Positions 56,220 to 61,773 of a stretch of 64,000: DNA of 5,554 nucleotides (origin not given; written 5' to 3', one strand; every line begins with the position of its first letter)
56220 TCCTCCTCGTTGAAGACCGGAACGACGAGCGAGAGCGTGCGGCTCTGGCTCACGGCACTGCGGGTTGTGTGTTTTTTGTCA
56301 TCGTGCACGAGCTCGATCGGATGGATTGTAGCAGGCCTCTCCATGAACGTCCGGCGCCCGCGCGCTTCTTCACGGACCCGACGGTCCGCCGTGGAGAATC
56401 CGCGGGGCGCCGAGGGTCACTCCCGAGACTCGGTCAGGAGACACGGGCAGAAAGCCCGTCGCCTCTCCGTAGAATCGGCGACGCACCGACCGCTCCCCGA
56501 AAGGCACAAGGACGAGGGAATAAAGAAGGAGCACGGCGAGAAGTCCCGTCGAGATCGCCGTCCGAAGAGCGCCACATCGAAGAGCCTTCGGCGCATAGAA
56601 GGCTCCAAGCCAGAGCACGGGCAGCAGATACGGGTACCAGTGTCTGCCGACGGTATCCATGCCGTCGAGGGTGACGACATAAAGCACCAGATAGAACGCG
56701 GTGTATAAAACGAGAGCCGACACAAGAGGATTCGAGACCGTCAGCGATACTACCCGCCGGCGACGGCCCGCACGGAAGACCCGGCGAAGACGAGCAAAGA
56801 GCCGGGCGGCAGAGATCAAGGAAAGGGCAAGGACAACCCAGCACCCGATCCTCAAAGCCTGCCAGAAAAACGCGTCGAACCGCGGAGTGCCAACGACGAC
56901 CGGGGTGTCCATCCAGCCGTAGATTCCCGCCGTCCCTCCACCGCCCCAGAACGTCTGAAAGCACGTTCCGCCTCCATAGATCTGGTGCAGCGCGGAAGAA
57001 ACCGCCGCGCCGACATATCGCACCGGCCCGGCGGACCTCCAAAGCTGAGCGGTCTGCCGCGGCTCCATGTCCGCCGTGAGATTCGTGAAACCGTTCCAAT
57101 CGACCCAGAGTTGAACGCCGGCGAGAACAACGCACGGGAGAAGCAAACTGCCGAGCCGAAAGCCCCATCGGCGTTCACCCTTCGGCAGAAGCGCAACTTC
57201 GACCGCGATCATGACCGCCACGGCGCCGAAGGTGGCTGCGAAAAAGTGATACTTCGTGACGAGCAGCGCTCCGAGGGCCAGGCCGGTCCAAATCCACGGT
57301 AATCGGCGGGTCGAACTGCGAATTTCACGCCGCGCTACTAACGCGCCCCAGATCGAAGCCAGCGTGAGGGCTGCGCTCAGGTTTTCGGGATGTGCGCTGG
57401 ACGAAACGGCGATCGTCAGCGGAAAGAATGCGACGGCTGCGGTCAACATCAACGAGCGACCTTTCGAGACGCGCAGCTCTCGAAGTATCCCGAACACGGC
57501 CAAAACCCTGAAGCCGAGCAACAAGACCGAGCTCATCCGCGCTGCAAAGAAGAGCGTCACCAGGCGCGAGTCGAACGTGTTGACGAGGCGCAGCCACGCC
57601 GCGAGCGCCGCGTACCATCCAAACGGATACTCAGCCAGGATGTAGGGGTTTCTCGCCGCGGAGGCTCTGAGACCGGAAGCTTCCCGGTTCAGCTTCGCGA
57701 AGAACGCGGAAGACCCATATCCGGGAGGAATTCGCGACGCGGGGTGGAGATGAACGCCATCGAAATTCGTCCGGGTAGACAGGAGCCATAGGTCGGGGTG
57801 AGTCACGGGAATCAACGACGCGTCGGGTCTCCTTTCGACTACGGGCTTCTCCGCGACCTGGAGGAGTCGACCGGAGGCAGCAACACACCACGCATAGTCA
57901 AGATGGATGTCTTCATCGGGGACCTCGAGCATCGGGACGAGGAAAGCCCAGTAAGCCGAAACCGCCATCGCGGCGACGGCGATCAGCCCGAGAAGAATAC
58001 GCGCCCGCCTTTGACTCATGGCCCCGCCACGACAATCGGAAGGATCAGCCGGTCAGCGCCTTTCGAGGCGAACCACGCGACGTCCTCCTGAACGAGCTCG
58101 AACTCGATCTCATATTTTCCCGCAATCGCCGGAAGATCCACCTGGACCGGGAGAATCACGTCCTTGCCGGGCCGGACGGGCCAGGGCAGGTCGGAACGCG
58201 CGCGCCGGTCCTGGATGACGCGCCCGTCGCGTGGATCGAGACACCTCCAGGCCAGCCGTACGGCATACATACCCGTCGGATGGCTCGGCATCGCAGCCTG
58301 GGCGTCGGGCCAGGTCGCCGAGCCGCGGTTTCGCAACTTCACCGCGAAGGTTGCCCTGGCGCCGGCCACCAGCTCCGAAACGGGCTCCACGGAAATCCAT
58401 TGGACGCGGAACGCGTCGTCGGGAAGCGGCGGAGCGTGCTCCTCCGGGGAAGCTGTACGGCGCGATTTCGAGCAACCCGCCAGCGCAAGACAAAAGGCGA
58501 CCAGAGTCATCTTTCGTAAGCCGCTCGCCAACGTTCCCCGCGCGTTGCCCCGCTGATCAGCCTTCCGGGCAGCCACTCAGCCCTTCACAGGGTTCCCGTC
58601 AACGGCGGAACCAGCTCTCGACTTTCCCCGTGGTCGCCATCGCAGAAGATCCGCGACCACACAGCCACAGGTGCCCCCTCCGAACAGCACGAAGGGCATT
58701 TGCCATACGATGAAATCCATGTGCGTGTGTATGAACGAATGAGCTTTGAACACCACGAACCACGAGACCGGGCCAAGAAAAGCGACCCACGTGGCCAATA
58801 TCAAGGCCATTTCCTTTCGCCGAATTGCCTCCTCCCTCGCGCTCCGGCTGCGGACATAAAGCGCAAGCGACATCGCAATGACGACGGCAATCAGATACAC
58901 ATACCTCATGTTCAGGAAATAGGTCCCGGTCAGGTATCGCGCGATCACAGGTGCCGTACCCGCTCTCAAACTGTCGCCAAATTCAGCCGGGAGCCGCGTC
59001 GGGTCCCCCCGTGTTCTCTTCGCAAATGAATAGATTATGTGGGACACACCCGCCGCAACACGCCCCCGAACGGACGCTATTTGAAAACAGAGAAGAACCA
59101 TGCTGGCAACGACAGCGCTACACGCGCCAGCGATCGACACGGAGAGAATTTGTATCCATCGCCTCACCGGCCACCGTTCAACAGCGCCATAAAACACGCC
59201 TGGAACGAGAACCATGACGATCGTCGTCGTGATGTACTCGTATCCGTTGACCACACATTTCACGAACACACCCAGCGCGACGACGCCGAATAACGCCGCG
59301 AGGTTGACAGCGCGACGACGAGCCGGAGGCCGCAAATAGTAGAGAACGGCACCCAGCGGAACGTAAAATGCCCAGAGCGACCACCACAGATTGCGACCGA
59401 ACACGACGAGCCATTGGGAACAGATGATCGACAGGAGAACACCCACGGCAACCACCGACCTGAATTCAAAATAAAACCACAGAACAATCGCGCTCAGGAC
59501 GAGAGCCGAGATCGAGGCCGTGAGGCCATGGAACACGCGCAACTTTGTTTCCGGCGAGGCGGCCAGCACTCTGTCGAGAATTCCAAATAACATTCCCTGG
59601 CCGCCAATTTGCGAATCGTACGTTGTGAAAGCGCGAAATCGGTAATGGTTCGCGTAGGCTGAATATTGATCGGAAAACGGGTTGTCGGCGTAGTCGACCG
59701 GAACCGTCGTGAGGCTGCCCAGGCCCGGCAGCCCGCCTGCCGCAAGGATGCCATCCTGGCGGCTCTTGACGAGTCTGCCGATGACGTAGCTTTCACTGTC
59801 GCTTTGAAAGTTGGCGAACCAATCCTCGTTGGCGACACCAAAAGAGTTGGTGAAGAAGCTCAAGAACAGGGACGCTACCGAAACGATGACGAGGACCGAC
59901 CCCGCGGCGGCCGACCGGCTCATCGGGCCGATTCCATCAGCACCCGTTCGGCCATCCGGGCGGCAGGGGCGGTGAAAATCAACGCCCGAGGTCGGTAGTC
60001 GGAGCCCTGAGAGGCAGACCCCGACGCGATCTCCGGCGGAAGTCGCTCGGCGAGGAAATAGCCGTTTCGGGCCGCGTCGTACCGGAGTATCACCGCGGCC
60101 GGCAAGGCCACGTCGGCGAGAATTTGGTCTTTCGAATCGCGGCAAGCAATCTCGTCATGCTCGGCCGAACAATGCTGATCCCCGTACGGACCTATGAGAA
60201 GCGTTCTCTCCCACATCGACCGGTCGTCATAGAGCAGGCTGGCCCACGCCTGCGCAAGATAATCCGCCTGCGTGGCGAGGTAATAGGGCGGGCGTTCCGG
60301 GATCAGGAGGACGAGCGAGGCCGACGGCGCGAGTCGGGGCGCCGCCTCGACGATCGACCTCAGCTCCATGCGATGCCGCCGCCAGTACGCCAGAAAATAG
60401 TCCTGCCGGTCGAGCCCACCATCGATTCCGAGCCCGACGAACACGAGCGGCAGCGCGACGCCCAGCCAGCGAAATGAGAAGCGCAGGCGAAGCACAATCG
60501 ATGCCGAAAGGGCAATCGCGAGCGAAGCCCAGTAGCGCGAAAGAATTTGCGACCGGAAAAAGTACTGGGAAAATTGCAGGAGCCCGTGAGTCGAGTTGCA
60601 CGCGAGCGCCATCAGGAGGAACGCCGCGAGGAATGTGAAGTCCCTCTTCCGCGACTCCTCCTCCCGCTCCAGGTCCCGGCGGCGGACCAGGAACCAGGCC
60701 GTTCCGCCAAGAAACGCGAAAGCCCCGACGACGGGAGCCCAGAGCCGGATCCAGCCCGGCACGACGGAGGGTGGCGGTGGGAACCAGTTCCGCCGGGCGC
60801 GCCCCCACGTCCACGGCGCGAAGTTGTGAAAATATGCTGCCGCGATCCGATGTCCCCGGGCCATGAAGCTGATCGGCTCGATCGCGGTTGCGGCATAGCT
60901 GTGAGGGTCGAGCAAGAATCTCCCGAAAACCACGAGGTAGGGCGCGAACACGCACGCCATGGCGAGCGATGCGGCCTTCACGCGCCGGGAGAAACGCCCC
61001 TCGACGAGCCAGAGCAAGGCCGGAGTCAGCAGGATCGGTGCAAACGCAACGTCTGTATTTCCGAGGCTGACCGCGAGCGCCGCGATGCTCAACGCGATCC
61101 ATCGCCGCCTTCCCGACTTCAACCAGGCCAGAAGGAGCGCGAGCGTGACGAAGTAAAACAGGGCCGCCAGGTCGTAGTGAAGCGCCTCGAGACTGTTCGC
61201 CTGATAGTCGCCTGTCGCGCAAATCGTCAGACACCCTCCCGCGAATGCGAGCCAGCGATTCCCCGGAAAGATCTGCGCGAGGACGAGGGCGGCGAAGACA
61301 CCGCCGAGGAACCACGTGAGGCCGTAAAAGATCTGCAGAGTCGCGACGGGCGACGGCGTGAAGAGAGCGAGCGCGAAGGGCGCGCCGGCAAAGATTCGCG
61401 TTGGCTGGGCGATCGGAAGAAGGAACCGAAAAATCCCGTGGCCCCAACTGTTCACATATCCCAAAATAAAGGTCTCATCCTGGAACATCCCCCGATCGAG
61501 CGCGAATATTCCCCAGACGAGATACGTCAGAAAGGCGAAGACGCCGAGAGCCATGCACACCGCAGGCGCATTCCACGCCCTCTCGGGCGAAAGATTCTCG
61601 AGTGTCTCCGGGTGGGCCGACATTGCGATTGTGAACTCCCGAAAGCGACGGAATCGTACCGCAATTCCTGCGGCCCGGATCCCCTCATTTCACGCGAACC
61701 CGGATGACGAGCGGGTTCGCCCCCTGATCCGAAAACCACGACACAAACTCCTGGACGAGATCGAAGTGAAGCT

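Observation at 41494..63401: Recurrent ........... lipoprotein domain paired with, and once fused to, GT-C/YfhO-like membrane transferases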

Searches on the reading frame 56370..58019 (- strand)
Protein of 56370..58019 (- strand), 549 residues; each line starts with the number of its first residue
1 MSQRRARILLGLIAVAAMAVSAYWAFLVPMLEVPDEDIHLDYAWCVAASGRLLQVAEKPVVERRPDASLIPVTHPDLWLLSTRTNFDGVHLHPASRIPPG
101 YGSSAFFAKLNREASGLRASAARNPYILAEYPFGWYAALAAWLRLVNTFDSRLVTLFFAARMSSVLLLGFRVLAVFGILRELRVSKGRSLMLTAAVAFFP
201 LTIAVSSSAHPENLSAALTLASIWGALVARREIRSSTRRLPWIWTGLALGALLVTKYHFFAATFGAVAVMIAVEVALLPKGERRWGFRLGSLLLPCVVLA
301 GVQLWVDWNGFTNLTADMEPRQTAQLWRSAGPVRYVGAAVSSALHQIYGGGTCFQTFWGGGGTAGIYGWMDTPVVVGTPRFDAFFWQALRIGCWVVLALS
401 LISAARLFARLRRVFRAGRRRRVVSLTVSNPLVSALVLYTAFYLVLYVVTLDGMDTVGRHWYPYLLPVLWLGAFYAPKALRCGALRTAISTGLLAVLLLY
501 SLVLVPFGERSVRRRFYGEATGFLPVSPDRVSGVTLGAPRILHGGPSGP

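Call 5: search_protein_families(library=pfam, proteins=[window:56370-58019:-], max_evalue=0.1)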
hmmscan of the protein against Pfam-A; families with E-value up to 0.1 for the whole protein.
window:56370-58019:- (549 aa): 1 family
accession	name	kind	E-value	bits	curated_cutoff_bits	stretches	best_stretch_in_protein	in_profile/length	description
PF09913.15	DUF2142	-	5.7e-06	25.8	30.1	1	21-448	4-374/395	Predicted membrane protein (DUF2142)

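Call 39: search_protein_families(library=ncbifam, proteins=[window:56370-58019:-], max_evalue=0.1)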
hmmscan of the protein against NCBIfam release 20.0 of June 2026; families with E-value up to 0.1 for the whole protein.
window:56370-58019:- (549 aa): 0 families

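Call 73: search_solved_structures(query=window:56370-58019:-, max_evalue=1)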
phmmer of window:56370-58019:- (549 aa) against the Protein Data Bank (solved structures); distinct sequences matched with E-value up to 1: 1.
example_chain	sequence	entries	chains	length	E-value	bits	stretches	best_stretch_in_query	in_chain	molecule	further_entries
2g7s_A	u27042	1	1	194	0.15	14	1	191-268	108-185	transcriptional regulator, TetR family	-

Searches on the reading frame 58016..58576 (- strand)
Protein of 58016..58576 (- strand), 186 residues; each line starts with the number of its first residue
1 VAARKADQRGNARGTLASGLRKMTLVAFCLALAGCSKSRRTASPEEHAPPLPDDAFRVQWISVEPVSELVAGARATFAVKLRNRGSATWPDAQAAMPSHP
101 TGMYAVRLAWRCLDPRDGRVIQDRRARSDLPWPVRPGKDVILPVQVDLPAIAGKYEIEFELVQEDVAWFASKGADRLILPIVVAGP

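Call 3: search_protein_families(library=pfam, proteins=[window:58016-58576:-], max_evalue=1)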
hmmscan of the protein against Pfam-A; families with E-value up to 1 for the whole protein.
window:58016-58576:- (186 aa): 4 families
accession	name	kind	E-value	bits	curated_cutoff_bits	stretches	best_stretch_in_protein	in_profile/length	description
PF16158.11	N_BRCA1_IG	-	0.0013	19.7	28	1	68-170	7-99/108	Ig-like domain from next to BRCA1 gene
PF21944.1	Hemotin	-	0.0076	16.4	27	1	22-77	15-66/74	Hemotin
PF04234.18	CopC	-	0.12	13.8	23.3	0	138-165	52-80/92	CopC domain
PF02221.20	E1_DerP2_DerF2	-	0.31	11.8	22.7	0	133-165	86-120/133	ML domain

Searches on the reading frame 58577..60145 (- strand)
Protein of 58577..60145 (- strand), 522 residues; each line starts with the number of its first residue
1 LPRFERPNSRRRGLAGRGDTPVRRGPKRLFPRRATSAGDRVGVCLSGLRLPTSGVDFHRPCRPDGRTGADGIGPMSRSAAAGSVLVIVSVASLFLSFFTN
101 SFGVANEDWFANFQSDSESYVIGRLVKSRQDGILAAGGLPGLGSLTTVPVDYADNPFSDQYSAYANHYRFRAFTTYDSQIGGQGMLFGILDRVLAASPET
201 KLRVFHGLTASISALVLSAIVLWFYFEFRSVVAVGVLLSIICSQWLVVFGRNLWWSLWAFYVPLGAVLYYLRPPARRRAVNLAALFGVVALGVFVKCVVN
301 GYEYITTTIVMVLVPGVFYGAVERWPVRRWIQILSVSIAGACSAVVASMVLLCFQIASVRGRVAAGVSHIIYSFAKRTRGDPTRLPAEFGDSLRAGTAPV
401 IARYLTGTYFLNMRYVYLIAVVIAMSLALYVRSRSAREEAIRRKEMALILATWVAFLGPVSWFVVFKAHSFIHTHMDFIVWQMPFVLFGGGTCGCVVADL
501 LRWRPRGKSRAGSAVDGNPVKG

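Call 5: search_protein_families(library=pfam, proteins=[window:58577-60145:-], max_evalue=0.1)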
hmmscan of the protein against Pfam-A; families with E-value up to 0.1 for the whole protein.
window:58577-60145:- (522 aa): 0 families

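Call 39: search_protein_families(library=ncbifam, proteins=[window:58577-60145:-], max_evalue=0.1)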
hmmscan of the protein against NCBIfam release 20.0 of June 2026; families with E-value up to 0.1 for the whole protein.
window:58577-60145:- (522 aa): 0 families

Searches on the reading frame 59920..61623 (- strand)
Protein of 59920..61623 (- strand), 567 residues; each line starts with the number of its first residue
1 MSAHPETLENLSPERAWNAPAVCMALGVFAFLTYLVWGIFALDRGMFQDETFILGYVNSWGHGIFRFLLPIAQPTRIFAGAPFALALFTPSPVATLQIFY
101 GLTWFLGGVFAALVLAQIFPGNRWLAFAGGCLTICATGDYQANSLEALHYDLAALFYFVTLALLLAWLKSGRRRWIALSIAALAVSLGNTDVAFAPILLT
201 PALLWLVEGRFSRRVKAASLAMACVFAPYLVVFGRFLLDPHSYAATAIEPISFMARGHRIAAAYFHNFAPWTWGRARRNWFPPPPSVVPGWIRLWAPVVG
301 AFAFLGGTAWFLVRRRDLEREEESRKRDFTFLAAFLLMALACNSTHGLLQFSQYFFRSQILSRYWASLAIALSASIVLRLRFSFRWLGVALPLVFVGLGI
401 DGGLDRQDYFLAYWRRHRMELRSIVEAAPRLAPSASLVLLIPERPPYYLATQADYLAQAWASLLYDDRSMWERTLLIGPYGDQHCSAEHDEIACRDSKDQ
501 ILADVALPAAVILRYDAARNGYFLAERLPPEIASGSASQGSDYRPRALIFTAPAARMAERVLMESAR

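Call 5: search_protein_families(library=pfam, proteins=[window:59920-61623:-], max_evalue=0.1)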
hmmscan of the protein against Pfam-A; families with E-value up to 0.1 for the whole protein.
window:59920-61623:- (567 aa): 2 families
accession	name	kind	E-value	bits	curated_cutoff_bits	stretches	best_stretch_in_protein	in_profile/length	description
PF23987.1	Phage_holin_10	-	0.051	14.1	27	1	295-316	30-51/52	Bacteriophage holin Pam3 gp28 family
PF18276.7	TcA_TcB_BD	-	0.088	12.3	25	0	209-247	162-200/287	Tc toxin complex TcA C-terminal TcB-binding domain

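Call 39: search_protein_families(library=ncbifam, proteins=[window:59920-61623:-], max_evalue=0.1)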
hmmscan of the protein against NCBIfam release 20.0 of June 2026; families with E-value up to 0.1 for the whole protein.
window:59920-61623:- (567 aa): 0 families
